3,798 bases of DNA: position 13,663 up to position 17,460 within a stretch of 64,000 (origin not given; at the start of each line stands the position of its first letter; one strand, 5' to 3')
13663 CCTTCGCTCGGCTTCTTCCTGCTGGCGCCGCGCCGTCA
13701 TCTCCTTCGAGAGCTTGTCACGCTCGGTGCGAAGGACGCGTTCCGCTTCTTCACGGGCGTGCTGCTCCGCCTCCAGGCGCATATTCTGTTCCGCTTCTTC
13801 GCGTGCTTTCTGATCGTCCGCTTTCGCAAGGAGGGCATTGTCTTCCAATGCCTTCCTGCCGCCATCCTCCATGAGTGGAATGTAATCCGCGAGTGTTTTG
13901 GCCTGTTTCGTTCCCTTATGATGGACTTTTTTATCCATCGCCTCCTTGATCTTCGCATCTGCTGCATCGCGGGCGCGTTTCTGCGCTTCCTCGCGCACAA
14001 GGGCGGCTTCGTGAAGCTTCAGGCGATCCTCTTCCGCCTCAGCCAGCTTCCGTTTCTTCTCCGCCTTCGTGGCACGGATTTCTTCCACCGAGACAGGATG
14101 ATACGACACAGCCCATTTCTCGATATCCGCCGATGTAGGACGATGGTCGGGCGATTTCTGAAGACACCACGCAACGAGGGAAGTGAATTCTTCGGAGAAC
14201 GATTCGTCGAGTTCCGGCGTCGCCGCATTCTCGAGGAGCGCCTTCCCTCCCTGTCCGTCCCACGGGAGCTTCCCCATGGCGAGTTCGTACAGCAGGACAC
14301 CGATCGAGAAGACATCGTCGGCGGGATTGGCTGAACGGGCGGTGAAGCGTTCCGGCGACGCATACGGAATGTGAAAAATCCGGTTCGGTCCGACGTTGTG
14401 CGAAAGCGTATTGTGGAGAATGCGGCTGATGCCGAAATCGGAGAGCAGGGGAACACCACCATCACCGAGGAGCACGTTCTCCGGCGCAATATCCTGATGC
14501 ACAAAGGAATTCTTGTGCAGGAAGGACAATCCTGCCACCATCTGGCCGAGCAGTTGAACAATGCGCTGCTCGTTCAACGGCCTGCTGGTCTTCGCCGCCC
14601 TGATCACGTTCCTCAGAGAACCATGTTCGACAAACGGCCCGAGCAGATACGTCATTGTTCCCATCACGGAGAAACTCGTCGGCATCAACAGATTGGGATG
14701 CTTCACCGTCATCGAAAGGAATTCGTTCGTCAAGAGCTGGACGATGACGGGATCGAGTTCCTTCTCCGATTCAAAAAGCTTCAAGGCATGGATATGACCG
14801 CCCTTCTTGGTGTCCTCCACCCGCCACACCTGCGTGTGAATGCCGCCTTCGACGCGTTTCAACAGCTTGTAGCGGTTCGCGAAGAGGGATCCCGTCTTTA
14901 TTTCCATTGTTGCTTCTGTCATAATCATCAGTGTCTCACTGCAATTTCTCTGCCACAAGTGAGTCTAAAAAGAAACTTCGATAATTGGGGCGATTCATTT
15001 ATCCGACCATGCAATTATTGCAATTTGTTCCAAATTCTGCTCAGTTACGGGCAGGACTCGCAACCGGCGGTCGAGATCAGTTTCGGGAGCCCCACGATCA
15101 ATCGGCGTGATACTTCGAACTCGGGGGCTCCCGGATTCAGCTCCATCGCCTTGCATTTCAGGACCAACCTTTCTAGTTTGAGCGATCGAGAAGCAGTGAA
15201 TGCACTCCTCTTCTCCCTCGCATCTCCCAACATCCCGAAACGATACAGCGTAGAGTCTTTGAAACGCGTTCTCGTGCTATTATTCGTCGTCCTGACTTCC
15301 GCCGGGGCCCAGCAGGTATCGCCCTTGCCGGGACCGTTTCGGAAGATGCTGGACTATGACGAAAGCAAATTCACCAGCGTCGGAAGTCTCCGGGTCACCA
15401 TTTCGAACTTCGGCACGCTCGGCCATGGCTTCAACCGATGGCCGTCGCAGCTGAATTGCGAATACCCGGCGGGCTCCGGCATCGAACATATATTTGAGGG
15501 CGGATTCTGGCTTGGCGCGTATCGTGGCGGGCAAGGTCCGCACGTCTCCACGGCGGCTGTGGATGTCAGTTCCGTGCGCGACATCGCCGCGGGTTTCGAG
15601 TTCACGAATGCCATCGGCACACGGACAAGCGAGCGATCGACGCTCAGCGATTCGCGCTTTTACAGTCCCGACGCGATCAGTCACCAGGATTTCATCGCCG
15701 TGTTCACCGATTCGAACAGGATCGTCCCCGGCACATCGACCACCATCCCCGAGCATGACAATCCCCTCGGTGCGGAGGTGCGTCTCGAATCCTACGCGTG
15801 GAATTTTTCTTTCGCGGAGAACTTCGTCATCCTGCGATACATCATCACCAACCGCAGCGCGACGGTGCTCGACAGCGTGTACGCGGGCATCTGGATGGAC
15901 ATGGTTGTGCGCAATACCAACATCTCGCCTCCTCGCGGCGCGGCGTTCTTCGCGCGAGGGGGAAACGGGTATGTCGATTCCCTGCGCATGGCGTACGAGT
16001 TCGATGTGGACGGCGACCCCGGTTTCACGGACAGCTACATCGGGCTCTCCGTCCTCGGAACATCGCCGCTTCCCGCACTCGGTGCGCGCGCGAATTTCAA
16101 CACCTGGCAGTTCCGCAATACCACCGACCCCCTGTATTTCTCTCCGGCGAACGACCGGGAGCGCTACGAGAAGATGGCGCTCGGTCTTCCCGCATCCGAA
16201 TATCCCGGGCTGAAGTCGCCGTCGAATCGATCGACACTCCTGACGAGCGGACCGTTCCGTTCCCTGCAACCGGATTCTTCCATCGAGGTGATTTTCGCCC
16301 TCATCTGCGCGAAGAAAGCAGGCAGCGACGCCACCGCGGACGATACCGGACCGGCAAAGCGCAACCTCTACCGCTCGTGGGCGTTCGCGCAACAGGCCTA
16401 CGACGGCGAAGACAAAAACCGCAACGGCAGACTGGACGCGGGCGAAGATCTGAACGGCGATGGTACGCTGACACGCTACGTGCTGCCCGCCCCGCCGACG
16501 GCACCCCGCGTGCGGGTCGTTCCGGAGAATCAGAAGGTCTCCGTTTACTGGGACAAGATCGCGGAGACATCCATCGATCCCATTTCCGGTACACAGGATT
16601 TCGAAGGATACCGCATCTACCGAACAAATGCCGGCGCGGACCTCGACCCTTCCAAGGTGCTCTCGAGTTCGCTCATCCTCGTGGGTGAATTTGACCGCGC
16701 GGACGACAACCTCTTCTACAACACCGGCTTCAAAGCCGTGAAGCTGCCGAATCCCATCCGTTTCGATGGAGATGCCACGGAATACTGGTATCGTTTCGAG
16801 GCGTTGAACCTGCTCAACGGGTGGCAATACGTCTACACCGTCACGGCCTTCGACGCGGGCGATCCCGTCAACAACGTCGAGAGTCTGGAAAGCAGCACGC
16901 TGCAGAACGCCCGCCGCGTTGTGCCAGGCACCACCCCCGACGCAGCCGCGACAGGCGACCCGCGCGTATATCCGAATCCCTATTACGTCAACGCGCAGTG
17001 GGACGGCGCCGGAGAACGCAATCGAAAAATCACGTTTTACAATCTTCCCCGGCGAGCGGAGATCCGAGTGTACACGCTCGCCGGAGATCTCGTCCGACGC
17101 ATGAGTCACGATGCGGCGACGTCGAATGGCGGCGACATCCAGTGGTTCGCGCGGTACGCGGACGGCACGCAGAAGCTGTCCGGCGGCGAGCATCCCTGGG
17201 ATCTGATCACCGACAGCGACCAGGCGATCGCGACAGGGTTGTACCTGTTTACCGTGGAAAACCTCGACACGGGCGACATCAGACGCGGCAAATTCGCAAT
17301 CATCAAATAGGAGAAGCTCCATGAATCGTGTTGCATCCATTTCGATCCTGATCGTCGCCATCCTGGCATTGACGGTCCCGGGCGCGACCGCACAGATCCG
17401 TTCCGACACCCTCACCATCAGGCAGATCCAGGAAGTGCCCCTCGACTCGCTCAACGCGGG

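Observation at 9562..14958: Kinase-like head, ~900-aa E/R/K helix, TM, PstS-like and OmpA-like domains form one ~1,790-codon frame broken by two tiny indels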

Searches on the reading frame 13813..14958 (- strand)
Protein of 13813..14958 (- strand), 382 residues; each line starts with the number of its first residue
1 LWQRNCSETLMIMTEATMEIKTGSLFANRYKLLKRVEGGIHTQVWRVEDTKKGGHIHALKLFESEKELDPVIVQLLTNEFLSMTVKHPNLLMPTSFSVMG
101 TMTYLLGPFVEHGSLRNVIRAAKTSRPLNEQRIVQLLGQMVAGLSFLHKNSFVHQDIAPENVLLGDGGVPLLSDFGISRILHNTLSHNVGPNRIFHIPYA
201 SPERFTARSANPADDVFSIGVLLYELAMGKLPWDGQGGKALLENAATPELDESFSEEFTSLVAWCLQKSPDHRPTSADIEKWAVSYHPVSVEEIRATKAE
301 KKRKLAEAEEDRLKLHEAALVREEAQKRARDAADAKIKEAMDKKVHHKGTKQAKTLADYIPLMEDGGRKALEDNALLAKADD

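Call 6: search_protein_families(library=pfam, max_evalue=0.1, proteins=[window:13813-14958:-])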
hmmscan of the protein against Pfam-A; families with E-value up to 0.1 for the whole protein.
seq(382 aa): 4 families
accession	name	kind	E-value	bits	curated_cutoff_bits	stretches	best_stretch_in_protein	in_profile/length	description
PF00069.31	Pkinase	-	9.3e-34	117.4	31.7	1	51-279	21-257/263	Protein kinase domain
PF07714.23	PK_Tyr_Ser-Thr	-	1.2e-31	110.4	23.1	1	38-280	9-255/258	Protein tyrosine and serine/threonine kinase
PF13095.12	FTA2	-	0.013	15.6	30.2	0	28-65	22-56/214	Kinetochore Sim4 complex subunit FTA2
PF03109.22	ABC1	-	0.022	14.3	22.9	1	79-183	119-219/244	ABC1 atypical kinase-like domain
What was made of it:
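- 14122..14808 (-): Hanks-type protein kinase domain, cytoplasmic and N-terminal. Pfam Pkinase E=9.3e-34, 117.4 bits (cut-off 31.7), residues 51-279 of ORF 12853-14958 (call 6).
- On Hanks-type (eukaryotic-like) protein kinase, Pfam PF00069: 117.4 bits against a cut-off of 31.7 (call 6).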

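Call 11: find_homologous_proteins(query=window:13813-14928:-)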
Query seq(372 aa) (372 aa): 53 proteins with E <= 0.001 among 4769 candidates.
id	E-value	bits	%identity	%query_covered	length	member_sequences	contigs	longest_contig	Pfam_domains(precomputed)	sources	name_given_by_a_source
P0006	4.5e-129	449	60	92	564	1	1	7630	PF07714.24,PF00069.32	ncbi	-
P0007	8.2e-79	283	50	70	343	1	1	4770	PF07714.24,PF00069.32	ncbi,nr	ncbi:MAG: serine/threonine-protein kinase, partial [Bacteroidota bacterium]|nr:serine/threonine-prot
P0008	2.0e-21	95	30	67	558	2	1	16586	PF07714.24,PF00069.32,PF03109.23,PF14531.13,PF01636.30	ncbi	-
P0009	1.9e-20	91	30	69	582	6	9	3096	PF07714.24,PF00069.32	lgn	-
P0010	4.3e-20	90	33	42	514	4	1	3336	PF07714.24,PF00069.32,PF17957.8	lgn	-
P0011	2.5e-19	88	31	59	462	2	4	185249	PF07714.24,PF00069.32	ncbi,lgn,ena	-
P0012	2.9e-19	88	31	42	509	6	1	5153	PF07714.24,PF00069.32,PF17957.8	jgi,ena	-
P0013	1.8e-18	85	30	64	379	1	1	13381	PF07714.24,PF00069.32,PF01636.30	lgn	-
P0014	1.2e-15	76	31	61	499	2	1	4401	PF07714.24,PF00069.32,PF03109.23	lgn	-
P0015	2.5e-15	75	28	77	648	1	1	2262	PF07714.24,PF00069.32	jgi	-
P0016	4.3e-15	74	27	69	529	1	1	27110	PF07714.24,PF00069.32,PF01636.30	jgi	jgi:serine/threonine-protein kinase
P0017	5.0e-15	74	32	41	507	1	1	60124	PF07714.24,PF00069.32,PF01636.30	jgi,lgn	-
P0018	1.4e-14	72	28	69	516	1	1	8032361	PF07714.24,PF00069.32,PF01636.30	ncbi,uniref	ncbi:serine/threonine-protein kinase [Solwaraspora sp. WMMB335]|uniref:serine/threonine-protein kina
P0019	2.0e-14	72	28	72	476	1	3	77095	PF07714.24,PF00069.32,PF03109.23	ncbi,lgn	-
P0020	4.6e-14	70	28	59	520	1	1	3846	PF07714.24,PF00069.32,PF03109.23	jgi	jgi:hypothetical protein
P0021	1.1e-13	69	25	69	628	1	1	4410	PF07714.24,PF00069.32,PF03109.23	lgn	-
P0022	1.2e-13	69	25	69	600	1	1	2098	PF07714.24,PF00069.32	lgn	-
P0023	3.3e-13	68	29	52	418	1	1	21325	PF07714.24,PF00069.32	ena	-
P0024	4.0e-13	67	29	54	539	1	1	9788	PF07714.24,PF00069.32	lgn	-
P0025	8.0e-13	66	30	65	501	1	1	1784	PF07714.24,PF00069.32,PF03109.23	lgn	-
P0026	1.4e-12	66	30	60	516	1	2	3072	PF07714.24,PF00069.32,PF03109.23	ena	-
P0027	2.5e-12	65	33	38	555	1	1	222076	PF07714.24,PF00069.32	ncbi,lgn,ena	-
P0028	2.6e-12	65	27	67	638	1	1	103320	PF25168.2,PF24105.2,PF24805.2,PF23342.2,PF24817.2,PF23393.3,PF07714.24,PF23389.2,PF00069.32,PF24797.2,PF25460.2,PF00400.39,PF04053.21,PF23414.2,PF23775.2,PF25174.2,PF24814.2,PF23381.2,PF25173.2,PF23383.2,PF25171.2,PF12894.14,PF25175.2,PF24796.2,PF24780.2,PF23409.2,PF25172.2,PF24782.3,PF25391.2,PF248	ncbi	-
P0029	5.9e-12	64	24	71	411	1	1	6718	PF07714.24,PF00069.32,PF01636.30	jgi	jgi:eukaryotic-like serine/threonine-protein kinase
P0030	1.6e-11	62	28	61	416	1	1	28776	PF07714.24,PF00069.32,PF00498.32,PF03109.23,PF16697.11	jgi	jgi:serine/threonine protein kinase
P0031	1.6e-11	62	27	56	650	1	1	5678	PF07714.24,PF00069.32,PF03109.23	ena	-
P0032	1.9e-11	62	26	68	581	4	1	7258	PF07714.24,PF00069.32,PF03109.23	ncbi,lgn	-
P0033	2.2e-11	62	28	54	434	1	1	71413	PF07714.24,PF00069.32,PF03109.23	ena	-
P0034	2.0e-10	59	25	66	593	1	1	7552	PF07714.24,PF00069.32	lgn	-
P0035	8.5e-10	56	25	54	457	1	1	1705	PF13405.13,PF07714.24,PF00069.32,PF13499.13,PF00036.39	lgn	-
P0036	8.9e-10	56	25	67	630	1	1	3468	PF07714.24,PF00069.32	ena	-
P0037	1.1e-9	56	29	57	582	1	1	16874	PF07714.24,PF00069.32,PF03109.23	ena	-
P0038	1.5e-9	56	27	41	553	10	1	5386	PF07714.24,PF00069.32,PF03109.23,PF13424.13,PF01636.30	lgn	-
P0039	5.3e-9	54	26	67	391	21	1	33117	PF07714.24,PF00069.32,PF26309.1,PF03109.23,PF01636.30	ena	-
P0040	6.9e-9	53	26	67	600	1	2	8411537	PF07714.24,PF00069.32,PF01636.30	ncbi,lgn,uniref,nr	ncbi:serine/threonine-protein kinase [Streptomyces sp. Tu 3180]|uniref:serine/threonine-protein kina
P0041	9.2e-9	53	25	64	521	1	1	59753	PF07714.24,PF00069.32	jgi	jgi:serine/threonine-protein kinase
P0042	2.2e-8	52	24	65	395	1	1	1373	PF07714.24,PF00069.32,PF03109.23,PF14531.13,PF01636.30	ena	-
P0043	1.3e-7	49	27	53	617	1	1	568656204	PF07714.24,PF00069.32,PF00017.31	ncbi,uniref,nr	ncbi:tyrosine-protein kinase ZAP-70 isoform X2 [Trichosurus vulpecula]|uniref:tyrosine-protein kinas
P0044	1.5e-7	49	25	57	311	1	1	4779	PF07714.24,PF00069.32,PF01636.30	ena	-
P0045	1.7e-6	46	26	48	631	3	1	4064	PF07714.24,PF00497.26,PF00069.32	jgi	-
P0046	1.7e-6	46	26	56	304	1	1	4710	PF07714.24,PF00069.32,PF03109.23,PF01636.30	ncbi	ncbi:MAG: serine/threonine-protein kinase, partial [Verrucomicrobiota bacterium]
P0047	1.9e-6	45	32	26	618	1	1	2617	PF07714.24,PF00069.32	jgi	jgi:hypothetical protein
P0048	3.9e-6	44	28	56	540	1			PF07714.24,PF00069.32,PF03109.23,PF13424.13,PF01636.30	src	-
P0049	6.8e-6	44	25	56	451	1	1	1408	PF07714.24,PF00069.32,PF03109.23,PF01636.30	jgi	jgi:serine/threonine protein kinase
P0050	6.8e-6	44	23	73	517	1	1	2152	PF07714.24,PF00069.32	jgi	jgi:serine/threonine protein kinase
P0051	1.2e-5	43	22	56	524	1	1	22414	PF07714.24,PF00069.32,PF08308.18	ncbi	-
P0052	5.6e-5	41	31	38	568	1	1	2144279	PF07714.24,PF00069.32,PF00240.30,PF13923.13,PF13920.13,PF13639.13,PF11976.15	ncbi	ncbi:hypothetical protein GEMRC1_012806 [Eukaryota sp. GEM-RC1]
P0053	6.5e-5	40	22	58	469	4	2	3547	PF06293.21,PF07714.24,PF00069.32,PF01636.30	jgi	jgi:serine/threonine-protein kinase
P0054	1.1e-4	40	27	45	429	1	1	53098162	PF07714.24,PF00069.32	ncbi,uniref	ncbi:tyrosine kinase receptor Cad96Ca-like [Ptychodera flava]|uniref:tyrosine kinase receptor Cad96C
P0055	1.1e-4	40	25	55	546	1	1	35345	PF07714.24,PF00069.32,PF13181.13,PF07719.24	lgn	-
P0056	2.4e-4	39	25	56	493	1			PF06293.21,PF07714.24,PF00069.32,PF03109.23,PF17667.8,PF01636.30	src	-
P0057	2.5e-4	38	33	27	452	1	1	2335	PF07714.24,PF00069.32,PF13191.13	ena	-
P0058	3.2e-4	38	27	43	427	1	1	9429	PF07714.24,PF00069.32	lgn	-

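Call 12: find_encoding_contigs(protein=P0006, flank=10000)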
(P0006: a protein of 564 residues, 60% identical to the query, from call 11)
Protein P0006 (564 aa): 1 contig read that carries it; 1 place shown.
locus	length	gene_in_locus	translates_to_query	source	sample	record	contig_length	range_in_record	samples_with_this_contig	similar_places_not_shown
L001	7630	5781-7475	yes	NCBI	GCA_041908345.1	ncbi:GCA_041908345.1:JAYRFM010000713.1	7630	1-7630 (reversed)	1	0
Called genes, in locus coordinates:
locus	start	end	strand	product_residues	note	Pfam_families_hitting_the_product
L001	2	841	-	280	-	?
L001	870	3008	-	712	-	-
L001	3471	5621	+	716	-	-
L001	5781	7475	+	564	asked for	PF00069:Pkinase, PF07714:PK_Tyr_Ser-Thr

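Call 13: find_encoding_contigs(protein=P0007, flank=10000)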
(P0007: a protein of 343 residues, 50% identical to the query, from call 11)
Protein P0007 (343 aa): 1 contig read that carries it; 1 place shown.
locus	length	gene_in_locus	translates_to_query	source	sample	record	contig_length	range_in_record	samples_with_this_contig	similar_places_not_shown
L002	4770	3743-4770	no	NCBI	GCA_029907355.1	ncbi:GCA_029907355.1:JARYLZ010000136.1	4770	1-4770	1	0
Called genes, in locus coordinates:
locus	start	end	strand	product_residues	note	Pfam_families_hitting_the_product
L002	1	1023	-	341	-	?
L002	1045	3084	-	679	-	-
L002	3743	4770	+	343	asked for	PF00069:Pkinase, PF07714:PK_Tyr_Ser-Thr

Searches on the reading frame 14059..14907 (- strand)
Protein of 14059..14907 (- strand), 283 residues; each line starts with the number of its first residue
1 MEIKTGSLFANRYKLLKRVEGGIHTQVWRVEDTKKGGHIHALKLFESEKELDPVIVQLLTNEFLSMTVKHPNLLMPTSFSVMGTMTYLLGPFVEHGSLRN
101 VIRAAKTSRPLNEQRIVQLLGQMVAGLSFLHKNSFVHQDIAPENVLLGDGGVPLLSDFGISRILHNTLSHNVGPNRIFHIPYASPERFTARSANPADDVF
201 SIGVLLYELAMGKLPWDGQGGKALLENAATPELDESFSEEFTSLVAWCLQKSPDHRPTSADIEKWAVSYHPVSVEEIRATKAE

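Call 69: search_protein_families(library=ncbifam, max_evalue=0.001, proteins=[window:14059-14907:-])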
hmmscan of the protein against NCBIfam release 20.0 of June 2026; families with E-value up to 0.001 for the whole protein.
window:14059-14907:- (283 aa): 11 families
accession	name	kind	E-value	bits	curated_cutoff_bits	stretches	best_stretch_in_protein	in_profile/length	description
NF033483.0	PknB_PASTA_kin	equivalog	1.8e-35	123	450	1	6-261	2-259/563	Stk1 family PASTA domain-containing Ser/Thr kinase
NF047741.1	antiphage_MADS6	equivalog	5.4e-28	97.9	460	1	83-261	270-452/612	methylation-associated defense system protein kinase MAD6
NF052427.1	StpK7MSMEG_1200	equivalog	1.3e-17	63.5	900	1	12-220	8-213/601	serine/threonine protein kinase StpK7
NF038150.1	lanthi_synth_IV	equivalog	8.8e-16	57.4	650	1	55-265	235-452/851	class IV lanthionine synthetase LanL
NF053615.1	SerThrKinAfsKStmc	equivalog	2.9e-12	46.1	1300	1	89-263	90-261/809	protein serine/threonine kinase AfsK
NF009651.0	PRK13184.1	equivalog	8.3e-08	30.6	839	1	68-226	59-241/932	serine/threonine-protein kinase PknD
TIGR03903.1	TOMM_kin_cyc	equivalog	1.2e-07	30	705.75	1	92-219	60-192/1267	TOMM system kinase/cyclase fusion protein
TIGR03724.2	arch_bud32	equivalog_domain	5.5e-06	26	125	1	75-166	57-136/193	KEOPS complex kinase/ATPase Bud32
NF040671.1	PLuB_AAA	exception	0.00014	19.3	999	1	66-211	60-198/1256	PLuB system helicase-like protein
NF011463.0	PRK14879.1-4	equivalog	0.00033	20.2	188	1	71-163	78-162/237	Kae1-associated kinase Bud32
NF033442.0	BREX_PglW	equivalog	0.00051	17.8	990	1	108-259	306-475/1391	BREX system serine/threonine kinase PglW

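Call 81: search_solved_structures(query=window:14059-14907:-, max_evalue=1e-10, show_alignments=2)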
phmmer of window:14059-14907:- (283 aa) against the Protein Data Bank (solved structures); distinct sequences matched with E-value up to 1e-10: 1346 (the best 60 are shown).
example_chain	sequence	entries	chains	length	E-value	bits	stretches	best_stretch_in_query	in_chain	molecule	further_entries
9ruk_A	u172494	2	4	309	4e-26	95.3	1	3-223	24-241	Serine/threonine-protein kinase StkP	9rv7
9ruj_A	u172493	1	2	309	4.1e-26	95.3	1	3-223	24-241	Serine/threonine-protein kinase StkP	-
4csv_A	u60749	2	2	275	4.9e-26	95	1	57-261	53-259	SRC-ABL TYROSINE KINASE ANCESTOR | TYROSINE KINASE AS - A COMMON ANCESTOR OF SRC AND ABL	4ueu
9ru3_A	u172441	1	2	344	5.9e-26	94.8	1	3-223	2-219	Serine/threonine-protein kinase StkP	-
6xrg_A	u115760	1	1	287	5.2e-21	78.5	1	55-264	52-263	Tyrosine-protein kinase ABL1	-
4zog_A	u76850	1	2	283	8.8e-21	77.8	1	55-264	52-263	Tyrosine-protein kinase ABL1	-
4wa9_B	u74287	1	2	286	9e-21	77.8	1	55-264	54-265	Tyrosine-protein kinase ABL1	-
6xr6_A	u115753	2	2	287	9.1e-21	77.7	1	55-264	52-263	Tyrosine-protein kinase ABL1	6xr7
2g1t_A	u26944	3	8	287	9.1e-21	77.7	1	55-264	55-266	Proto-oncogene tyrosine-protein kinase ABL1 | Tyrosine-protein kinase ABL1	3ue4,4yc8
2hiw_A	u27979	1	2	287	9.1e-21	77.7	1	55-264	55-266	Proto-oncogene tyrosine-protein kinase ABL1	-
2e2b_A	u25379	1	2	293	9.5e-21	77.7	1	55-264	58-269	Proto-oncogene tyrosine-protein kinase ABL1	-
7w7y_A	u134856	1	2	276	9.9e-21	77.6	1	54-264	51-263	Tyrosine-protein kinase ABL1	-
3pyy_A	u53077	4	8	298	1e-20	77.6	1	55-264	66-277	Tyrosine-protein kinase ABL1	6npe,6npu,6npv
7w7x_A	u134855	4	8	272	1.2e-20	77.4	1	54-264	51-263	Tyrosine-protein kinase ABL1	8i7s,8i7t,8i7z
2hyy_A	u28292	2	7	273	1.2e-20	77.4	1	54-264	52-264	Proto-oncogene tyrosine-protein kinase ABL1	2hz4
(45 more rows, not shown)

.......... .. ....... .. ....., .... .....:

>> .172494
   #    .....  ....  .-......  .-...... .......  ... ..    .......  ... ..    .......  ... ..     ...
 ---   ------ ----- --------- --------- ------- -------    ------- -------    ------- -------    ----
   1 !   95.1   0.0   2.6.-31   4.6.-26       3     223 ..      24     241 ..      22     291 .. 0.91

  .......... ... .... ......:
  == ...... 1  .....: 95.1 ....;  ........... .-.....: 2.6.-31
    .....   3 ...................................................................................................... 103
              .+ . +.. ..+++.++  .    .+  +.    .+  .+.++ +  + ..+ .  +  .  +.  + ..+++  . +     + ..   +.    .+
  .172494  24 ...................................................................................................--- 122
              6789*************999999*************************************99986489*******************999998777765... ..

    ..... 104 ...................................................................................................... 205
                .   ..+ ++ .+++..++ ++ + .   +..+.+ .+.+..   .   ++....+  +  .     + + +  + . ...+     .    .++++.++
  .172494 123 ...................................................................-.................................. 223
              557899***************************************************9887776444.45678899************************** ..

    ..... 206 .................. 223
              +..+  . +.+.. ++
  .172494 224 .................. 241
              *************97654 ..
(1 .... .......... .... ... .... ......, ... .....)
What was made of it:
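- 14122..14808 (-): Best solved relatives are StkP, PknA and Abl (call 81).
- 14476..14499 (-): Atypical catalytic loop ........, against canonical HRDxKxxN. Asp and Asn are kept; Arg and Lys are replaced. Alignment to StkP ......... (call 81).
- On Hanks-type protein kinase: The Gly loop reads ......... (call 81).
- Closest known: Receptor-type bacterial Hanks Ser/Thr kinases. Same: The best solved sequence relatives of the head are StkP and PknA (call 81).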

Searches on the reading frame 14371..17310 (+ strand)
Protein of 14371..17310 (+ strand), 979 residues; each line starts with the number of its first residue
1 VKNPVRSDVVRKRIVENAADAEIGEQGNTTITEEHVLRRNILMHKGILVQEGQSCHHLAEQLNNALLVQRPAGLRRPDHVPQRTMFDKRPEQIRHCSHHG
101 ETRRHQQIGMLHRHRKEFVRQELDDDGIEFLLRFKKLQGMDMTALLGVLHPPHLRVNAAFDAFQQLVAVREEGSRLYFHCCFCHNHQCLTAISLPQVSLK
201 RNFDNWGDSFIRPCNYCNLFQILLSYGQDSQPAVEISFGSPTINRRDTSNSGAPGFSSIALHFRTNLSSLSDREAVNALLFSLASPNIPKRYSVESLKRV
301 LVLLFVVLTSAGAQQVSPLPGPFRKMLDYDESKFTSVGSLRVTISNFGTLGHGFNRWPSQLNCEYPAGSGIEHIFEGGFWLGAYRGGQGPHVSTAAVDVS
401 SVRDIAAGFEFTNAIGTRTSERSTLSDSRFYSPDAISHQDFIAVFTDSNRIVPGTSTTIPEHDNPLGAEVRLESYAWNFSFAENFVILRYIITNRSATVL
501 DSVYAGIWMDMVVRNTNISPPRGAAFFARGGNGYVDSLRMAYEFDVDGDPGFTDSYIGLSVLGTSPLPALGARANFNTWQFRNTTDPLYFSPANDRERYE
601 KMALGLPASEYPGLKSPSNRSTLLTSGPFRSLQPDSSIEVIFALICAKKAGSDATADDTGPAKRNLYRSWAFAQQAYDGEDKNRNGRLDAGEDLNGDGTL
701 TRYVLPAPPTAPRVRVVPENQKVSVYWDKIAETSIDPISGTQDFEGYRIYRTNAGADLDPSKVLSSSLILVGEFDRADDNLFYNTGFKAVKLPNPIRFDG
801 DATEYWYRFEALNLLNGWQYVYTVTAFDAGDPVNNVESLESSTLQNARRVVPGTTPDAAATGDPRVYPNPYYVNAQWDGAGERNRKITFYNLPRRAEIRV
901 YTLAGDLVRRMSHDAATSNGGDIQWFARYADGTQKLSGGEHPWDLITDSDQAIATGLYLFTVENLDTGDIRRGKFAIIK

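Call 22: search_protein_families(library=pfam, max_evalue=0.001, proteins=[window:14371-17310:+])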
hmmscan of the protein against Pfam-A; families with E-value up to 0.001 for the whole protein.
window:14371-17310:+ (979 aa): 0 families
